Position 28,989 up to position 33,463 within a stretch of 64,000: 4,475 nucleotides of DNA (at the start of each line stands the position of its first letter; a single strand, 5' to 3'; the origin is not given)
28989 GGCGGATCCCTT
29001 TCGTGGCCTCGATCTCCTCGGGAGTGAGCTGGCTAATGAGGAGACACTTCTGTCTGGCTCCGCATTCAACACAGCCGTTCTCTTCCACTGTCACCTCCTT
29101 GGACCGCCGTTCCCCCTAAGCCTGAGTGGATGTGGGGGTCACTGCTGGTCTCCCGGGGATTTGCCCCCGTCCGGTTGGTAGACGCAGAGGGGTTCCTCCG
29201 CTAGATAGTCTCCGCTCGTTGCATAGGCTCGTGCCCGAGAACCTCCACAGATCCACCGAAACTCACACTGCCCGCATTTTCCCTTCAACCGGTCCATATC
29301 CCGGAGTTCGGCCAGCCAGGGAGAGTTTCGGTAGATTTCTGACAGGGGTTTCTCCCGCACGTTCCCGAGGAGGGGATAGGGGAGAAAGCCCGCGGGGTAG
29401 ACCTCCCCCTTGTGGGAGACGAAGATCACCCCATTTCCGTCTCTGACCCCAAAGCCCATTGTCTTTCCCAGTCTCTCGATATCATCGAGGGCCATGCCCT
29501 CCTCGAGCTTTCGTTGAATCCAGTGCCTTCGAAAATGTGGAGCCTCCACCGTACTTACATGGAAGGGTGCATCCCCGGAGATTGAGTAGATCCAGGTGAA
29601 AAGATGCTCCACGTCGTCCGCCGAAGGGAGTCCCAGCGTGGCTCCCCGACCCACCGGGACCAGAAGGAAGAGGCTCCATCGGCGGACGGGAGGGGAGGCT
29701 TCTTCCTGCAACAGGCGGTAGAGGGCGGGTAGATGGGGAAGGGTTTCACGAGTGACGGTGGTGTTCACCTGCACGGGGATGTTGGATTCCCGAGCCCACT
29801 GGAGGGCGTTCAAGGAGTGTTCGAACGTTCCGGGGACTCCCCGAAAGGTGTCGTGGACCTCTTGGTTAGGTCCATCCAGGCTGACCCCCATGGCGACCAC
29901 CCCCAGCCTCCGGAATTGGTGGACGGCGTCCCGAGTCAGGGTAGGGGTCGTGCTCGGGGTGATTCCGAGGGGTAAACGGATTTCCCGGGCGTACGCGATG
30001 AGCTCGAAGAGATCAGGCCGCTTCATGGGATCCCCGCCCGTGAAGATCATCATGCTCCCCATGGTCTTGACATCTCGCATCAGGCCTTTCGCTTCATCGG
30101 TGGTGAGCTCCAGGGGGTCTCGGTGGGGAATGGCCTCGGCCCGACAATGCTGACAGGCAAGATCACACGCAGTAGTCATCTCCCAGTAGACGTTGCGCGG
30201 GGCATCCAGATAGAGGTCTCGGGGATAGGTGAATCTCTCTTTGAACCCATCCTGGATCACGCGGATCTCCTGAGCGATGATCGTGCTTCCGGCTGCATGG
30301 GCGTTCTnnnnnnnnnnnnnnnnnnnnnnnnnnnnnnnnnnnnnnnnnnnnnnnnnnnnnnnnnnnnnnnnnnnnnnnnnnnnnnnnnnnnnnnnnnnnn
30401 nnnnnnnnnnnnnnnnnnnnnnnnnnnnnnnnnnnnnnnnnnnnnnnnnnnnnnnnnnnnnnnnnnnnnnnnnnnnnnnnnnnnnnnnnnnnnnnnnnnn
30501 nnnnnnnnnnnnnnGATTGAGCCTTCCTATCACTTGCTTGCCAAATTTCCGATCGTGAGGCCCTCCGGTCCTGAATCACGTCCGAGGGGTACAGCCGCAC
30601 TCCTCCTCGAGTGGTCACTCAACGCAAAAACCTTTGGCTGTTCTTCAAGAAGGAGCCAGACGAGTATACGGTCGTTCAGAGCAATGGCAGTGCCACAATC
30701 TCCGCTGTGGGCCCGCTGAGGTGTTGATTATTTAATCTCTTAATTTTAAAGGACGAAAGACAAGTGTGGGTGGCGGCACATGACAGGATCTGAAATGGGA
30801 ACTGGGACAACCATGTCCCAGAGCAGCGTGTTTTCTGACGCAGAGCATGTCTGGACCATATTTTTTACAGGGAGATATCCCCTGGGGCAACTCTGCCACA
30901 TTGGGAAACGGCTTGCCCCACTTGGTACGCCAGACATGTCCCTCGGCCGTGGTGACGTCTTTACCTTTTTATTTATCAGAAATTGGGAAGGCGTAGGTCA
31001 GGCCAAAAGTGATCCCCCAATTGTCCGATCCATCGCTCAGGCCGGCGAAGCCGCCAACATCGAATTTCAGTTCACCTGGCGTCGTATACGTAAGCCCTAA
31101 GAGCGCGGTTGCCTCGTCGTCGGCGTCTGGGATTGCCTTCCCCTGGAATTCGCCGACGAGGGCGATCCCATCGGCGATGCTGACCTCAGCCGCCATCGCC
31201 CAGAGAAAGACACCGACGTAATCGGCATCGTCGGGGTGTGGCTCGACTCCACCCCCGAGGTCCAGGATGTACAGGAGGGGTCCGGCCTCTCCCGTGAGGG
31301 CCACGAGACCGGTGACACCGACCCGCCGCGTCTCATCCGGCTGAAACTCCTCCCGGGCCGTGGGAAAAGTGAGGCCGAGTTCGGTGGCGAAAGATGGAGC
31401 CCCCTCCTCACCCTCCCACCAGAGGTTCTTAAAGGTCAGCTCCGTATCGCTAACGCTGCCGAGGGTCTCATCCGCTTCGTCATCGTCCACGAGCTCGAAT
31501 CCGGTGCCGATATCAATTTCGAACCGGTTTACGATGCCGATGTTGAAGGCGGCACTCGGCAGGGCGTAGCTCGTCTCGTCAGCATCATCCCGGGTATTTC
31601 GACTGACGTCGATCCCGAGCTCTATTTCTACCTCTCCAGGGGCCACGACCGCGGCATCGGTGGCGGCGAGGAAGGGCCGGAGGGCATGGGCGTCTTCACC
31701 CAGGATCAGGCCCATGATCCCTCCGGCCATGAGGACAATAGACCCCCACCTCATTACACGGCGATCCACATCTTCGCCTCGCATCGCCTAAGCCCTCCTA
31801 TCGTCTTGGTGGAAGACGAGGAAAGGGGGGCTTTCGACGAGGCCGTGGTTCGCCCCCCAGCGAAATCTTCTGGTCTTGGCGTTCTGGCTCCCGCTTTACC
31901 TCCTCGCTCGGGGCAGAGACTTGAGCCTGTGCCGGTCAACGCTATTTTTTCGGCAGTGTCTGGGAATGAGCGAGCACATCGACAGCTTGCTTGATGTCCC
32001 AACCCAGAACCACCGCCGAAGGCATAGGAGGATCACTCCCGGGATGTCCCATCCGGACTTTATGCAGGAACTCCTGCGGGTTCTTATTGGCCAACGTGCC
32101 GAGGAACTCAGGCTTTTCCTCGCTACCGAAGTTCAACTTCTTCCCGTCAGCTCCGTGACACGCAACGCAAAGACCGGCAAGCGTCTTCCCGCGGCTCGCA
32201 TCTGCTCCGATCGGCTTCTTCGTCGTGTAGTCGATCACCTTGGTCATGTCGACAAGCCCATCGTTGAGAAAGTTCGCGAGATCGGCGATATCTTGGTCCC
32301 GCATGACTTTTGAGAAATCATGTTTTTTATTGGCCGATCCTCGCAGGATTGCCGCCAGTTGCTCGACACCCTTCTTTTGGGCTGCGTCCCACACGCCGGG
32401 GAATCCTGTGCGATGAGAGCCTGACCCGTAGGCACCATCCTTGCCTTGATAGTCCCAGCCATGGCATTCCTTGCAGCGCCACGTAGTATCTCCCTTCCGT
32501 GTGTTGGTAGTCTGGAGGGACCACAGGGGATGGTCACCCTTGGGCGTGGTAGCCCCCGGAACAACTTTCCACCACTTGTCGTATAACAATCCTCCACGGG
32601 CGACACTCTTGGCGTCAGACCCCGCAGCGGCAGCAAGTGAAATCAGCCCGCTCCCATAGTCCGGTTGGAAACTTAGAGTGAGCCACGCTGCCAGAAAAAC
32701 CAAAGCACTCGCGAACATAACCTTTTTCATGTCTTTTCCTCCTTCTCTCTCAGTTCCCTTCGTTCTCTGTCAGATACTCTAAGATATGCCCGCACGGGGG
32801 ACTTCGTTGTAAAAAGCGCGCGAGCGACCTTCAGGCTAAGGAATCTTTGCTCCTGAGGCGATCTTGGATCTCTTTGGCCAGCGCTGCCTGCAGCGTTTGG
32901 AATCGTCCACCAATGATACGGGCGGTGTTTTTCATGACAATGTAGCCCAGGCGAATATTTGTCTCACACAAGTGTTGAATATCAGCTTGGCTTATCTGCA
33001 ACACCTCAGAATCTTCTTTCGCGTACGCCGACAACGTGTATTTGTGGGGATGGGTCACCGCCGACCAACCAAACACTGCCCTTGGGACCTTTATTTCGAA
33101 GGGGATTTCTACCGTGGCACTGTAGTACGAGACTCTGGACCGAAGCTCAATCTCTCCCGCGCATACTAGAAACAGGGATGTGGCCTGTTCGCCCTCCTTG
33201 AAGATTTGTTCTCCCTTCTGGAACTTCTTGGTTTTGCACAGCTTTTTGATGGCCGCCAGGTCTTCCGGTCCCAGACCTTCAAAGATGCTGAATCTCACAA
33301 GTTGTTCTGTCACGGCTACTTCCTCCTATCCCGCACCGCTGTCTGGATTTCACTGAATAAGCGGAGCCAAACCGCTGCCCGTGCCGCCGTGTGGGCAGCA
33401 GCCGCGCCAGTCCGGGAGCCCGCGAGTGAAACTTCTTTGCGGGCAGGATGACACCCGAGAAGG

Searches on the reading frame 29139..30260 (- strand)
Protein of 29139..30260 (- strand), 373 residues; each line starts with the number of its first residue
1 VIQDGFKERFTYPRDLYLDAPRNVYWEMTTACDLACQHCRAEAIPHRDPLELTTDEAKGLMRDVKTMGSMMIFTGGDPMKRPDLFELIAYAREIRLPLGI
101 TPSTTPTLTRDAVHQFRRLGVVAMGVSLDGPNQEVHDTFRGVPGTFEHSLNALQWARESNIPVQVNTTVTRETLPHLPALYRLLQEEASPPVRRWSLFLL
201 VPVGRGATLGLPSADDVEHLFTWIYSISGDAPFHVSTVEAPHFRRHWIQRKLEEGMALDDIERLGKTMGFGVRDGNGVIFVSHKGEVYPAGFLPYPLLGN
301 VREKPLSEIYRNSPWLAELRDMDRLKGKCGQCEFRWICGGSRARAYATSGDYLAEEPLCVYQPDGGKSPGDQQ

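Call 5: search_protein_families(library=pfam, proteins=[window:29139-30260:-])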
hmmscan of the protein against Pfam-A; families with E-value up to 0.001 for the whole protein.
window:29139-30260:- (373 aa): 2 families
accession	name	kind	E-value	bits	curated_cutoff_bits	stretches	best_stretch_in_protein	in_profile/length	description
PF04055.27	Radical_SAM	-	3.1e-23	83.2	29.5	1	27-183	2-165/166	Radical SAM superfamily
PF13186.11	SPASM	-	7.4e-05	23.4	21.5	1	277-333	6-67/67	Iron-sulfur cluster-binding domain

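Call 16: search_protein_families(library=ncbifam, proteins=[window:29139-30260:-], max_evalue=0.00001)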
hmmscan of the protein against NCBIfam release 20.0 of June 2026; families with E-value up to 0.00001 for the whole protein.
window:29139-30260:- (373 aa): 50 families (the best 25 are shown)
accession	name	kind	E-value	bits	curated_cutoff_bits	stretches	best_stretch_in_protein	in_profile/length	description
TIGR04053.2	TIGR04053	equivalog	1.1e-128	429.6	395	1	19-363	5-366/366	TIGR04053 family radical SAM/SPASM domain-containing protein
TIGR04545.1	rSAM_ahbD_hemeb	equivalog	6.5e-90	302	500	1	24-363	2-339/339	heme b synthase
TIGR04055.1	rSAM_NirJ2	equivalog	6.7e-57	193.5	500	1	24-362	2-325/326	putative heme d1 biosynthesis radical SAM protein NirJ2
TIGR04051.1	rSAM_NirJ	equivalog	1.5e-50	172.2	515.45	2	24-207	4-183/354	heme d1 biosynthesis radical SAM protein NirJ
TIGR04546.1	rSAM_ahbC_deAc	equivalog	1.4e-49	168.9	650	1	22-360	39-384/390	12,18-didecarboxysiroheme deacetylase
TIGR04054.1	rSAM_NirJ1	equivalog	6.6e-45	153.4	650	2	24-209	38-219/387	putative heme d1 biosynthesis radical SAM protein NirJ1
TIGR04347.1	pseudo_SAM_Halo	equivalog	1.3e-43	149.8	525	2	24-209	40-221/390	TIGR04347 family pseudo-SAM/SPASM protein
TIGR03962.1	mycofact_rSAM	equivalog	1.3e-34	119.9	265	1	18-238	8-231/339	mycofactocin radical SAM maturase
NF045574.1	sacti_mat_StsB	exception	1.5e-31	109.8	625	2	22-181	96-253/466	StsB family radical SAM/SPASM domain sactipeptide maturase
TIGR02109.1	PQQ_syn_pqqE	equivalog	3.5e-29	101.8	381.35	2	19-183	4-168/358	pyrroloquinoline quinone biosynthesis protein PqqE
TIGR04303.1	GeoRSP_rSAM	equivalog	2.4e-28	99.6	400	2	18-171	1-151/325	GeoRSP system radical SAM/SPASM protein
TIGR03913.1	rad_SAM_trio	equivalog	2.5e-28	98.7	591.75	1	9-203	6-195/477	GDL motif peptide-associated radical SAM/SPASM maturase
NF050035.1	rSAM_WgK_link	exception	5.9e-28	97.9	650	2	17-206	4-190/367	radical SAM/SPASM peptide maturase WgkB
TIGR04103.1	rSAM_nif11_3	equivalog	4.7e-25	88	725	1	24-207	7-185/412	nif11-class peptide radical SAM maturase 3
TIGR04340.1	rSAM_ACGX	hypoth_equivalog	2.3e-23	83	400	1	25-360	6-338/341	radical SAM/SPASM domain protein, ACGX system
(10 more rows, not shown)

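Call 48: find_homologous_proteins(query=window:29139-30260:-, max_evalue=1e-80)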
Query window:29139-30260:- (373 aa): 5807 proteins with E <= 1e-80 among 8000 candidates; the best 120 are listed.
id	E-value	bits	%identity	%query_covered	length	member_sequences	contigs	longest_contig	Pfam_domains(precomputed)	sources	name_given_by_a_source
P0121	1.3e-241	820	93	99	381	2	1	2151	PF04055.28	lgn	-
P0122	2.9e-238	808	91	100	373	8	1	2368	PF04055.28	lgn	-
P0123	1.2e-214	731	82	99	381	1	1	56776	PF04055.28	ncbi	ncbi:MAG: TIGR04053 family radical SAM/SPASM domain-containing protein [Candidatus Methylomirabilale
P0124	1.5e-214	730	83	99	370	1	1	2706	PF04055.28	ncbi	-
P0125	7.9e-214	728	83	99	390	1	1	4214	PF04055.28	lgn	-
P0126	6.0e-211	719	83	99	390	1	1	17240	PF04055.28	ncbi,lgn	-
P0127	8.3e-210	715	81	99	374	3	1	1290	PF04055.28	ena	-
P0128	9.4e-210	715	81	100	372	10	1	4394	PF04055.28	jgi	jgi:radical SAM protein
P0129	7.4e-206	702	81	99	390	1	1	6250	PF04055.28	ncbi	ncbi:MAG: TIGR04053 family radical SAM/SPASM domain-containing protein [Candidatus Methylomirabilale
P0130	7.6e-205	698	79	99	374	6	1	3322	PF13186.12,PF04055.28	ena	-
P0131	1.4e-203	694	79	100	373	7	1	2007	PF04055.28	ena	-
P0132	3.1e-203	693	78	99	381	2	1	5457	PF04055.28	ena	-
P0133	3.4e-203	693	78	99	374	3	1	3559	PF04055.28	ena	-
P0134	4.2e-203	693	78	100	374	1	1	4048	PF04055.28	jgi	jgi:radical SAM protein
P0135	4.4e-203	693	79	97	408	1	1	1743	PF04055.28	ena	-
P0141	8.0e-202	688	79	97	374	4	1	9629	PF04055.28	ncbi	ncbi:MAG: TIGR04053 family radical SAM/SPASM domain-containing protein [Candidatus Methylomirabilale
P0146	1.2e-201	688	79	96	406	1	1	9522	PF04055.28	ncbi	ncbi:MAG: TIGR04053 family radical SAM/SPASM domain-containing protein [Candidatus Methylomirabilale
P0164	4.3e-198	676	77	99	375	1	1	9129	PF04055.28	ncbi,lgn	ncbi:MAG: TIGR04053 family radical SAM/SPASM domain-containing protein [Candidatus Methylomirabilale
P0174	4.6e-193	660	78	94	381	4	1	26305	PF13186.12,PF04055.28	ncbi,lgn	-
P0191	2.2e-182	624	72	96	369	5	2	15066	PF04055.28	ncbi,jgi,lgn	ncbi:MAG: TIGR04053 family radical SAM/SPASM domain-containing protein [Gemmatimonadales bacterium]|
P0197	2.4e-181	621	72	95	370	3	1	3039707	PF04055.28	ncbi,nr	ncbi:MAG: TIGR04053 family radical SAM/SPASM domain-containing protein [Gemmatimonadota bacterium]|n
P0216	1.5e-177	609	70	95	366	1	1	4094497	PF04055.28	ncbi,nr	ncbi:MAG: TIGR04053 family radical SAM/SPASM domain-containing protein [Gemmatimonadota bacterium]|n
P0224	6.0e-177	607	70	97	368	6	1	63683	PF04055.28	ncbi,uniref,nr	ncbi:MAG: TIGR04053 family radical SAM/SPASM domain-containing protein [Gemmatimonadetes bacterium]|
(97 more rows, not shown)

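Call 49: find_related_loci(query=window:29139-30260:-, collection=metagenome_contigs, flank=8000)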
Query window:29139-30260:- (373 aa) in metagenome_contigs; peptide patterns used: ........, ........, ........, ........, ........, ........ (x = any residue, [..] = any of these).
57 stretches matched a pattern; 5 encode a relative of the query (tblastn E <= 1e-3); 5 distinct loci.
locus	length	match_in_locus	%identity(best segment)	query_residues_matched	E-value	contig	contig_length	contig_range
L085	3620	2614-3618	80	2-336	0e+0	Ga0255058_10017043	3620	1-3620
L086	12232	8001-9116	78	2-373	0e+0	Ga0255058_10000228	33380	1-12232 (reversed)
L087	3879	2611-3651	50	16-363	3e-112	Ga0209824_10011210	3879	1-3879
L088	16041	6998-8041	50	16-364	2e-107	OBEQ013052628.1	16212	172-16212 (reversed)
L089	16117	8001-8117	48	252-291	1e-4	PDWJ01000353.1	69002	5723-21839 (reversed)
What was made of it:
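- Tried and rejected: It returned only 5 loci (call 49), so the alignment rests on 7 modules.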

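Call 54: search_protein_families(library=pfam, proteins=[L086:5611-6555:+, L086:6587-6907:+, L086:7151-7756:+, L086:3583-4776:+, L088:2461-2904:+, L088:2901-4010:+, L088:4021-4434:+, L088:6431-6913:+, L088:50-1873:+, L088:8794-9252:+], max_evalue=0.001)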
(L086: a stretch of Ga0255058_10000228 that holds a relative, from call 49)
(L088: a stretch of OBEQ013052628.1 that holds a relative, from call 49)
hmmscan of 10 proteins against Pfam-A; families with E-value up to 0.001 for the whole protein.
L086:5611-6555:+ (314 aa): 1 family
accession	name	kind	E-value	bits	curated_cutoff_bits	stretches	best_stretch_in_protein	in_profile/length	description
PF08369.16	PCP_red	-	2.1e-28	98.5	32.5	3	180-222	1-43/45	Proto-chlorophyllide reductase 57 kD subunit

L086:6587-6907:+ (106 aa): 0 families

L086:7151-7756:+ (201 aa): 4 families
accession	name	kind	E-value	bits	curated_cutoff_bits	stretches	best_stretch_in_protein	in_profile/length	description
PF08279.18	HTH_11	-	1.9e-07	31.3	25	1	38-80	4-46/55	HTH domain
PF12728.13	HTH_17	-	7.9e-06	26.5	27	1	124-164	6-46/51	Helix-turn-helix domain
PF01022.26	HTH_5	-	5.6e-05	23.4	22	1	39-77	7-43/47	Bacterial regulatory protein, arsR family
PF08220.18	HTH_DeoR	-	0.00082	19.5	21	0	51-78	16-43/57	DeoR-like helix-turn-helix domain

L086:3583-4776:+ (397 aa): 1 family
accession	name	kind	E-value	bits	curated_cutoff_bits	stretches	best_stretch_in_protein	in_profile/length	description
PF07992.20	Pyr_redox_2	-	1.9e-11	44.4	26.1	1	8-120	2-119/291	Pyridine nucleotide-disulphide oxidoreductase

L088:2461-2904:+ (147 aa): 2 families
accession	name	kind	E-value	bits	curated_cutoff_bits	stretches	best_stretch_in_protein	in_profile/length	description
PF00072.30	Response_reg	-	4e-18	66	30.2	1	7-116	1-110/111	Response regulator receiver domain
PF03709.21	OKR_DC_1_N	-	0.00016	22.3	29.3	1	18-95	7-83/111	Orn/Lys/Arg decarboxylase, N-terminal domain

L088:2901-4010:+ (369 aa): 7 families
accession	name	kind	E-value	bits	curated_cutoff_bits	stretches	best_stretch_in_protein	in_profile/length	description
PF10282.15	Lactonase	-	2.1e-26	93.4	21.7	2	27-264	145-320/344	Lactonase, 7-bladed beta-propeller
PF21783.3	YNCE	-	1.9e-25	90.3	27.1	4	161-240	252-331/339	YNCE-like beta-propeller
PF02239.22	Cytochrom_D1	-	6.2e-14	51.8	25.5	0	46-111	56-122/368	Cytochrome D1 heme domain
PF25174.1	Beta-prop_THOC3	-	3.7e-12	46.2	305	0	123-230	61-166/272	THOC3 beta-propeller domain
PF23414.1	Beta-prop_EML_2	-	8.4e-07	29.1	90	0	123-225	12-113/266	Echinoderm microtubule-associated protein second beta-propeller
PF00400.38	WD40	-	0.00052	20.9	27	0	196-219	15-37/39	WD domain, G-beta repeat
PF23393.2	Beta-prop_WDR90_POC16_2nd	-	0.00082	19.1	60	0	171-233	108-168/291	WDR90/POC16, second beta-propeller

L088:4021-4434:+ (137 aa): 1 family
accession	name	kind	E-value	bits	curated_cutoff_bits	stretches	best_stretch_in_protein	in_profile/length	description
PF00571.33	CBS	-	4.2e-34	117.1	24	2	78-132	1-56/57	CBS domain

L088:6431-6913:+ (160 aa): 1 family
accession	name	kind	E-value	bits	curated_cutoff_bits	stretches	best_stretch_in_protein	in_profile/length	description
PF00571.33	CBS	-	2e-32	111.7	24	2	84-138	1-56/57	CBS domain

L088:50-1873:+ (607 aa): 2 families
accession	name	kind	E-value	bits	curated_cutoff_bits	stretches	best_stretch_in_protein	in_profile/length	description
PF00873.25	ACR_tran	-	5e-120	402.4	28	1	3-590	433-1019/1021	AcrB/AcrD/AcrF family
PF03176.21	MMPL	-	5e-05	22.8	20.5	0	421-488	139-206/333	MMPL family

L088:8794-9252:+ (152 aa): 1 family
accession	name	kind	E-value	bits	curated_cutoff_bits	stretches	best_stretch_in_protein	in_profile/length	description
PF00582.32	Usp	-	1.3e-36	126.7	24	1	3-139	2-141/141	Universal stress protein family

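Call 55: find_encoding_contigs(protein=P0126, flank=8000, max_places=1)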
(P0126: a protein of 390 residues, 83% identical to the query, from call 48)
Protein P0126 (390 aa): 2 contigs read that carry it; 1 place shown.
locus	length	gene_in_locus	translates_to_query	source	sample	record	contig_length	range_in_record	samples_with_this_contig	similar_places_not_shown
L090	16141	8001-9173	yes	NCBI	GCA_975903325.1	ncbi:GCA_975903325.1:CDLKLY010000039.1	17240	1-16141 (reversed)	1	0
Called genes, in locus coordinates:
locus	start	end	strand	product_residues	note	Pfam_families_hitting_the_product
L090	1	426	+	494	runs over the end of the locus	PF00034:Cytochrom_C, PF13442:Cytochrome_CBB3, PF00034:Cytochrom_C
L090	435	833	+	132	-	-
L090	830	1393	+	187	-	PF02085:Cytochrom_CIII (weak), PF14522:Cytochrome_C7 (weak), PF22113:Mtrc-MtrF_II-IV_dom (faint), PF14522:Cytochrome_C7 (weak), PF14537:Cytochrom_c3_2 (weak)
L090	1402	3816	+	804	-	PF04879:Molybdop_Fe4S4, PF00384:Molybdopterin, PF01568:Molydop_binding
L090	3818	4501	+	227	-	PF12797:Fer4_2 (weak), PF12837:Fer4_6 (faint), PF13237:Fer4_10 (faint), PF25160:LdpA_Fe-S-bd (faint), PF12838:Fer4_7 (weak), PF13247:Fer4_11, PF00037:Fer4 (weak), PF12838:Fer4_7 (weak), +4 more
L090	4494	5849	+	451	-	PF03916:NrfD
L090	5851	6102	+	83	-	-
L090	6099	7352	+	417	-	PF13442:Cytochrome_CBB3 (faint), PF00034:Cytochrom_C (weak)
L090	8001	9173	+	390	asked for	PF04055:Radical_SAM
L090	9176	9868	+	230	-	PF00027:cNMP_binding, PF13545:HTH_Crp_2, PF00325:Crp (weak)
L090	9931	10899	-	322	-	PF01471:PG_binding_1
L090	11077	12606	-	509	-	PF00072:Response_reg, PF00158:Sigma54_activat, PF14532:Sigma54_activ_2, PF07728:AAA_5, PF25601:AAA_lid_14, PF02954:HTH_8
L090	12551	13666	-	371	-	PF00989:PAS (weak), PF13188:PAS_8 (weak), PF08448:PAS_4, PF13426:PAS_9 (weak), PF00512:HisKA, PF02518:HATPase_c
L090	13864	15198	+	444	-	PF02629:CoA_binding, PF13380:CoA_binding_2, PF13607:Succ_CoA_lig, PF19045:Ligase_CoA_2 (weak)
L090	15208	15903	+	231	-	PF13549:ATP-grasp_5, PF08442:ATP-grasp_2 (weak)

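Call 56: find_encoding_contigs(protein=P0174, flank=8000, max_places=1)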
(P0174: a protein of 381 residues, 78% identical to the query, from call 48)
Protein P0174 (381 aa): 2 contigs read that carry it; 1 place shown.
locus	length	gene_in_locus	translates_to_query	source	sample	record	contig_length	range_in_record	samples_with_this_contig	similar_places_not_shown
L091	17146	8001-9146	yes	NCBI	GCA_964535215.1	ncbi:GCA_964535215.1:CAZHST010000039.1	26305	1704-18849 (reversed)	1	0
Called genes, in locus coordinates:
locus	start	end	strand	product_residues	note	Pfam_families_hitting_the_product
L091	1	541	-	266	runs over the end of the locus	PF22113:Mtrc-MtrF_II-IV_dom (faint), PF14522:Cytochrome_C7 (faint), PF09699:Paired_CXXCH_1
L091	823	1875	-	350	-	PF01731:Arylesterase (faint), PF06739:SBBP (faint), PF25021:TEN_NHL (faint), PF08450:SGL (faint), PF01436:NHL (weak), PF17170:DUF5128 (weak), PF01436:NHL (weak)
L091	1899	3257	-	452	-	PF00072:Response_reg, PF00158:Sigma54_activat, PF14532:Sigma54_activ_2, PF00004:AAA (weak), PF07724:AAA_2 (weak), PF07728:AAA_5, PF25601:AAA_lid_14, PF02954:HTH_8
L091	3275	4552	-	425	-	PF13493:DUF4118 (weak), PF02518:HATPase_c, PF13589:HATPase_c_3 (weak)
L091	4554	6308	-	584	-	PF13188:PAS_8 (faint), PF00989:PAS, PF08448:PAS_4 (weak), PF00512:HisKA (faint), PF02518:HATPase_c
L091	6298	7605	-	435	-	PF05201:GlutR_N, PF03807:F420_oxidored (faint), PF01488:Shikimate_DH, PF13241:NAD_binding_7 (weak), PF00745:GlutR_dimer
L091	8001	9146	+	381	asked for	PF04055:Radical_SAM, PF13186:SPASM (faint)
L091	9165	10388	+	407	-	PF04055:Radical_SAM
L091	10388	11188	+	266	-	PF04055:Radical_SAM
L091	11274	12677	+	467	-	PF00512:HisKA, PF02518:HATPase_c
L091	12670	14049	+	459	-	PF00072:Response_reg, PF00158:Sigma54_activat, PF14532:Sigma54_activ_2, PF07728:AAA_5 (weak), PF25601:AAA_lid_14, PF02954:HTH_8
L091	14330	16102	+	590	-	PF07774:EMC1_C (faint), PF01011:PQQ, PF13360:PQQ_2, PF13570:Beta-prop_ACSF4 (weak)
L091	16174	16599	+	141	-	PF00034:Cytochrom_C (weak), PF13442:Cytochrome_CBB3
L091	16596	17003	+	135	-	-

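Call 57: find_encoding_contigs(protein=P0197, flank=10000, max_places=1)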
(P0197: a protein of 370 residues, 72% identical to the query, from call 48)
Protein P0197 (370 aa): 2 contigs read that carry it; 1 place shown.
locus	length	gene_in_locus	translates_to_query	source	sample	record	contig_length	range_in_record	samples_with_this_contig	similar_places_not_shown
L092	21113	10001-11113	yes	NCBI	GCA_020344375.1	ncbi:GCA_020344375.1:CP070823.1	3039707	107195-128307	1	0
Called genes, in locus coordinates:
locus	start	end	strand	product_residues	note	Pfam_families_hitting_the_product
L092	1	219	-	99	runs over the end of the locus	PF17147:PFOR_II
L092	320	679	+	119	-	PF01042:Ribonuc_L-PSP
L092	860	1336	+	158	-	PF00583:Acetyltransf_1, PF13673:Acetyltransf_10, PF13508:Acetyltransf_7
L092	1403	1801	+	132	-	-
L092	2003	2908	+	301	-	PF13561:adh_short_C2, PF00106:adh_short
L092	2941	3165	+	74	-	-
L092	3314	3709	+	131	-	PF07883:Cupin_2 (faint)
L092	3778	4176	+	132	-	-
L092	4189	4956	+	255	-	PF01209:Ubie_methyltran (weak), PF08241:Methyltransf_11, PF08242:Methyltransf_12 (weak), PF13649:Methyltransf_25, PF13847:Methyltransf_31 (weak)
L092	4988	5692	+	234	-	PF04493:Endonuclease_5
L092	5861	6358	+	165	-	PF03167:UDG (weak)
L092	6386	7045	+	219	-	-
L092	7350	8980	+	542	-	PF00270:DEAD, PF04851:ResIII, PF18319:Zn_ribbon_PriA (weak), PF00271:Helicase_C (weak), PF18074:PriA_C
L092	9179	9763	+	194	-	PF01844:HNH, PF13395:HNH_4 (faint), PF14279:HNH_5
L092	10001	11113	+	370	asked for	PF04055:Radical_SAM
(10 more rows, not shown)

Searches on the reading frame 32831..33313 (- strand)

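Call 5: search_protein_families(library=pfam, proteins=[window:32831-33313:-])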
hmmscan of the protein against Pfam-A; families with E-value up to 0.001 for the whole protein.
window:32831-33313:- (160 aa): 1 family
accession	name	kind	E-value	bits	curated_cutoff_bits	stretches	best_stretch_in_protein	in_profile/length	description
PF00027.35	cNMP_binding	-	7.3e-14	51.9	27.5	1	29-119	2-89/89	Cyclic nucleotide-binding domain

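Call 74: search_protein_families(library=ncbifam, proteins=[window:32831-33313:-], max_evalue=0.01)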
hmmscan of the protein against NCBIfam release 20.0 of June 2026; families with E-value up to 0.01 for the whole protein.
window:32831-33313:- (160 aa): 7 families
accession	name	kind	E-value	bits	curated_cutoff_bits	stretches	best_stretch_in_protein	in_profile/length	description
NF006901.0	PRK09392.1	equivalog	4.7e-09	35.9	211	1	5-153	9-153/236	transcriptional activator FtrB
NF041163.2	encap_f2b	equivalog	1.2e-07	31.3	400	1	3-125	71-192/450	family 2B encapsulin nanocompartment shell protein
NF050815.1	TransActFtrBCaul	equivalog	6.2e-05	22.4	300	1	7-155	13-157/251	transcriptional activator FtrB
TIGR03896.1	cyc_nuc_ocin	subfamily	0.00089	18.7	161.05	1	10-140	145-272/317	bacteriocin-type transport-associated protein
NF008365.0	PRK11161.1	subfamily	0.0011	18.2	228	1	21-132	41-149/250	fumarate/nitrate reduction transcriptional regulator Fnr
NF058543.1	ActPatMycb56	equivalog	0.0014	17.6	460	1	9-61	2-54/317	acetyltransferase Pat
NF008732.0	PRK11753.1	equivalog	0.0017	17.8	266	1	19-127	16-122/214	cAMP-activated global transcriptional regulator CRP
